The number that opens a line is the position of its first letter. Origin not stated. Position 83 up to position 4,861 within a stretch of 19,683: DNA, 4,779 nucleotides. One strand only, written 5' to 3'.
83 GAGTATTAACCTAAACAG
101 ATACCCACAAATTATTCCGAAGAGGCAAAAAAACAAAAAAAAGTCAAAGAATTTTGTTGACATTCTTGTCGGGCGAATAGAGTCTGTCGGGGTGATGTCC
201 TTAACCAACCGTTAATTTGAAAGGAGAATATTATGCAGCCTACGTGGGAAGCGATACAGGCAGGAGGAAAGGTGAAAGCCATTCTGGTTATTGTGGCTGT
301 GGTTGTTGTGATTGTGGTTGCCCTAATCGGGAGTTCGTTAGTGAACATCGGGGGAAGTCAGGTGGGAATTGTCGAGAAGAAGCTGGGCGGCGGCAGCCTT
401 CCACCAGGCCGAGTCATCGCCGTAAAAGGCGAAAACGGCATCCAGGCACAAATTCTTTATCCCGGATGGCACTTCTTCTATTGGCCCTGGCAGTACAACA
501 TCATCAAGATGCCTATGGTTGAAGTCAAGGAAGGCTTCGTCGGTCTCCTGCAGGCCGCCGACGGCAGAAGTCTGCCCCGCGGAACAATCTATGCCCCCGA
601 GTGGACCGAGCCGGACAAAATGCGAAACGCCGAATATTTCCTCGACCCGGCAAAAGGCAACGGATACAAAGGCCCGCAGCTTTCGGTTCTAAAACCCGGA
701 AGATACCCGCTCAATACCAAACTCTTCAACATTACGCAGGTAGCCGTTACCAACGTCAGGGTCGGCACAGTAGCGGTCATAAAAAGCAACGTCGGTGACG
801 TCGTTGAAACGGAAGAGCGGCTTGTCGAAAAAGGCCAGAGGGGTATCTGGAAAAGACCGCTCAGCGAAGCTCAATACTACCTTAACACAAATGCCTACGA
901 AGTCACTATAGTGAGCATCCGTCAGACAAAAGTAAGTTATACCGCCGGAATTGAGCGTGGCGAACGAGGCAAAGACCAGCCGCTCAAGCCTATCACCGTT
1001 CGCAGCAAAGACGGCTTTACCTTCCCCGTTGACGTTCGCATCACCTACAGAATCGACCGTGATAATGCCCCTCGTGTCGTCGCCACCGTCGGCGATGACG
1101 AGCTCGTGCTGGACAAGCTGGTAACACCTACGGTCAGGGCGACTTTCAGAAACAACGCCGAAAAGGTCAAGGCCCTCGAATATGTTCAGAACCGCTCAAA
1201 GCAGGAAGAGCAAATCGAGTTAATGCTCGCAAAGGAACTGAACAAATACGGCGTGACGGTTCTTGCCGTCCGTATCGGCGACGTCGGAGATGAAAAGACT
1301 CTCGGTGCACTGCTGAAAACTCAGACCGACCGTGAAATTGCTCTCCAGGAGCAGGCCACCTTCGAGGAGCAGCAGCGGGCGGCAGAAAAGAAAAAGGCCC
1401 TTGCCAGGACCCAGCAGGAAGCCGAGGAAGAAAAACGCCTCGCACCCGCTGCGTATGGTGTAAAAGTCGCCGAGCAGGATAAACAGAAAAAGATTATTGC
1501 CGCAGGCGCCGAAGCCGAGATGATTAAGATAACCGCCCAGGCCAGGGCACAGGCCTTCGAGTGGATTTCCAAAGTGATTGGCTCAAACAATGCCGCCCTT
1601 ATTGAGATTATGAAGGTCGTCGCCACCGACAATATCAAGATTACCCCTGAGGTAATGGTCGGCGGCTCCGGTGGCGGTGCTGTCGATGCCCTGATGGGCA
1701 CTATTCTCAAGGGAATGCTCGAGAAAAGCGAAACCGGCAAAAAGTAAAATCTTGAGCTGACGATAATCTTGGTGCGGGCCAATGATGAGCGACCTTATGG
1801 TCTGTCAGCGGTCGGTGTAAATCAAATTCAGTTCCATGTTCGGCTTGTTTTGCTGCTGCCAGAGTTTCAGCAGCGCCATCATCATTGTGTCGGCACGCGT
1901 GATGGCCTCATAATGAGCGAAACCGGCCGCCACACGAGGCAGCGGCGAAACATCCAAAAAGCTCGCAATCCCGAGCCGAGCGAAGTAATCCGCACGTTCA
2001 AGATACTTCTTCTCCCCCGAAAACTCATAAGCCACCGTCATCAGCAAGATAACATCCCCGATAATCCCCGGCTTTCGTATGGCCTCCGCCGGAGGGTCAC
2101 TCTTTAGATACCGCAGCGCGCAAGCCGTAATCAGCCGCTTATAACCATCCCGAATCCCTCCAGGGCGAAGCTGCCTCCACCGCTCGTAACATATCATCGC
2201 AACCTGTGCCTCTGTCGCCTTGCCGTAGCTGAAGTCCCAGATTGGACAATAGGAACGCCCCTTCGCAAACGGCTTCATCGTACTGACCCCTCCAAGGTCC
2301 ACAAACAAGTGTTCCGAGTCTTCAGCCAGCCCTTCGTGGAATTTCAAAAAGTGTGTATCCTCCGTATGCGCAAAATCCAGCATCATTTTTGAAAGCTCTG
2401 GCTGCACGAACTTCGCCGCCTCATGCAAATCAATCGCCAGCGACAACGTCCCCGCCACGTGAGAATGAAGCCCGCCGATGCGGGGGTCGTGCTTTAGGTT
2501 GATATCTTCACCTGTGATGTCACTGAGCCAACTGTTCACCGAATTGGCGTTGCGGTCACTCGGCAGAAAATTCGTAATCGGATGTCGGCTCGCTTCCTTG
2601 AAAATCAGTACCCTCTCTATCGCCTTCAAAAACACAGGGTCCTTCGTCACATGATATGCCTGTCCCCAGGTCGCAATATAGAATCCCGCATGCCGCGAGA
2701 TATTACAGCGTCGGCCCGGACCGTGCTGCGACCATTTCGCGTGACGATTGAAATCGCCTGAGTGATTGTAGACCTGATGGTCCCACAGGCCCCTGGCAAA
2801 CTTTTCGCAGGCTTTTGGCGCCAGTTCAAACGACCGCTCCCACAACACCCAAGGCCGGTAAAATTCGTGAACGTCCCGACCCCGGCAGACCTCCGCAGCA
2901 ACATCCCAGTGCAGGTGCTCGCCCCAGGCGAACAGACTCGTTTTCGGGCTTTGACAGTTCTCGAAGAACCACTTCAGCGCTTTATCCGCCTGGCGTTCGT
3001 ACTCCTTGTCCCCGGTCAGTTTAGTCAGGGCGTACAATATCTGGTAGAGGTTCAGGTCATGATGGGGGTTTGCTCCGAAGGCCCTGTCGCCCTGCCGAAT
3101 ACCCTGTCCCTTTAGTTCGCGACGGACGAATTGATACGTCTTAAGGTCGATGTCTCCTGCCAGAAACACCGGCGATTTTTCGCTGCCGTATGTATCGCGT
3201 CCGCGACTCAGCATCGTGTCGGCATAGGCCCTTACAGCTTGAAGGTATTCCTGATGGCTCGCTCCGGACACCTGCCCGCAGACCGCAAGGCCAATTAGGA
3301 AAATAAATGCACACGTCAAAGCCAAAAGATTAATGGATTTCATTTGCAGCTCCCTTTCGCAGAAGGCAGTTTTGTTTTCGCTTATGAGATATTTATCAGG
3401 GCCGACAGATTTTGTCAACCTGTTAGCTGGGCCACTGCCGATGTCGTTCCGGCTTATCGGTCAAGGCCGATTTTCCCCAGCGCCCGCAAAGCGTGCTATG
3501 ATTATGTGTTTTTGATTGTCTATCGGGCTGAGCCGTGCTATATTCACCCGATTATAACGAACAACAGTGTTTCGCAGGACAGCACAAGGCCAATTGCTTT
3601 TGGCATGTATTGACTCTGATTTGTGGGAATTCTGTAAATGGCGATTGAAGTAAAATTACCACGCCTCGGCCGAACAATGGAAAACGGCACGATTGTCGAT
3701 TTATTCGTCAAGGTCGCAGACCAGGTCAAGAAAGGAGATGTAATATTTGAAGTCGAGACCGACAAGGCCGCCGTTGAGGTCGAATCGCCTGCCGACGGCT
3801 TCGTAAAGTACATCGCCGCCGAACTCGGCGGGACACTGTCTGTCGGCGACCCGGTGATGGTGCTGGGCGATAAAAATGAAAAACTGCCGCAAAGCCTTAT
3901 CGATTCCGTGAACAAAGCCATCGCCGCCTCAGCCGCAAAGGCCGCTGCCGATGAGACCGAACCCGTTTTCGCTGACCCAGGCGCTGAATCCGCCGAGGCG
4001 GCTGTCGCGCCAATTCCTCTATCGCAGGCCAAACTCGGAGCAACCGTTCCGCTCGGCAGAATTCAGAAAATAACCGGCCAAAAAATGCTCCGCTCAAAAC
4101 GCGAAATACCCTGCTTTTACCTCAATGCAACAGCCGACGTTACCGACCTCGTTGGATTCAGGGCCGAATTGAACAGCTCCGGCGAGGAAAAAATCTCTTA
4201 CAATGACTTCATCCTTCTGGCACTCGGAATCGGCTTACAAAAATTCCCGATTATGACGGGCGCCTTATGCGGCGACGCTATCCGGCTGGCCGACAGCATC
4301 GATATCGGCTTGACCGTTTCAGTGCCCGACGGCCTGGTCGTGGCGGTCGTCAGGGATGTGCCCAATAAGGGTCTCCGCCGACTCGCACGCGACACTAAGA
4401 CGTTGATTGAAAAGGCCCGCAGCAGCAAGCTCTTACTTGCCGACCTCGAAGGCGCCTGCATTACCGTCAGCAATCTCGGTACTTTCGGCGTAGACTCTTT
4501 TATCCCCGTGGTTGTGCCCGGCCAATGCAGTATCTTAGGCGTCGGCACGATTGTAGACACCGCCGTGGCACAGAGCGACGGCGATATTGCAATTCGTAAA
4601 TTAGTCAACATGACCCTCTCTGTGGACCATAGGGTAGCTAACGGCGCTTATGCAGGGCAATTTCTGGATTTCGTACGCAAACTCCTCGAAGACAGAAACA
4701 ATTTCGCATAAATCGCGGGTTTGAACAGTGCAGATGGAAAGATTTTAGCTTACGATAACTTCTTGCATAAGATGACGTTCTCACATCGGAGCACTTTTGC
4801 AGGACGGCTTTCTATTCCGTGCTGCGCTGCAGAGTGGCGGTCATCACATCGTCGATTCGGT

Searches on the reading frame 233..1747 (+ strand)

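Call 8: search_protein_families(library=pfam, proteins=[window:233-1747:+], max_evalue=0.01)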
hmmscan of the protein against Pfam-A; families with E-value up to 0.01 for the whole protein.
window:233-1747:+ (504 aa): 1 family
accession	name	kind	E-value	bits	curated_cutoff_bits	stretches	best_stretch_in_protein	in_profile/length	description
PF01145.31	Band_7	-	2.9e-18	67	23.6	1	176-380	4-168/176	SPFH domain / Band 7 family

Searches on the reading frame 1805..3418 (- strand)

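Call 8: search_protein_families(library=pfam, proteins=[window:1805-3418:-], max_evalue=0.01)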
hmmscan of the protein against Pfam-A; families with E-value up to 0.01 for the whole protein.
window:1805-3418:- (537 aa): 2 families
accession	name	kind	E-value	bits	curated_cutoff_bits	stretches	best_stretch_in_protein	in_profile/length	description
PF06917.19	Pectate_lyase_2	-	2.1e-16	60.1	26.6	1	109-232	22-149/491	Periplasmic pectate lyase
PF06662.19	C5-epim_C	-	0.0037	17.2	23.3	0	245-273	32-60/188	D-glucuronyl C5-epimerase C-terminus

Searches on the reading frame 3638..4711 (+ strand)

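Call 8: search_protein_families(library=pfam, proteins=[window:3638-4711:+], max_evalue=0.01)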
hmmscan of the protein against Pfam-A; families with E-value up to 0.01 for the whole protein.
window:3638-4711:+ (357 aa): 6 families
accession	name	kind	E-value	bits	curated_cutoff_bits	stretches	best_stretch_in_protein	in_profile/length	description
PF00198.28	2-oxoacid_dh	-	1.7e-64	217.9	23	1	136-354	6-228/232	2-oxoacid dehydrogenases acyltransferase (catalytic domain)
PF00364.28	Biotin_lipoyl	-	7e-20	71.1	22.1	1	4-76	2-73/73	Biotin-requiring enzyme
PF13437.12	HlyD_3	-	0.00019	22.6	22.2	0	48-81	2-35/106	HlyD family secretion protein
PF13533.13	Biotin_lipoyl_2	-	0.00027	21.1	29.8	1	17-39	9-31/32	Biotin-lipoyl like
PF07831.19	PYNP_C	-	0.0033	17.5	27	0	20-42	34-56/75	Pyrimidine nucleoside phosphorylase C-terminal domain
PF05896.17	NQRA_N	-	0.0044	17.6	25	0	20-59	40-78/94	NqrA N-terminal barrel-sandwich hybrid domain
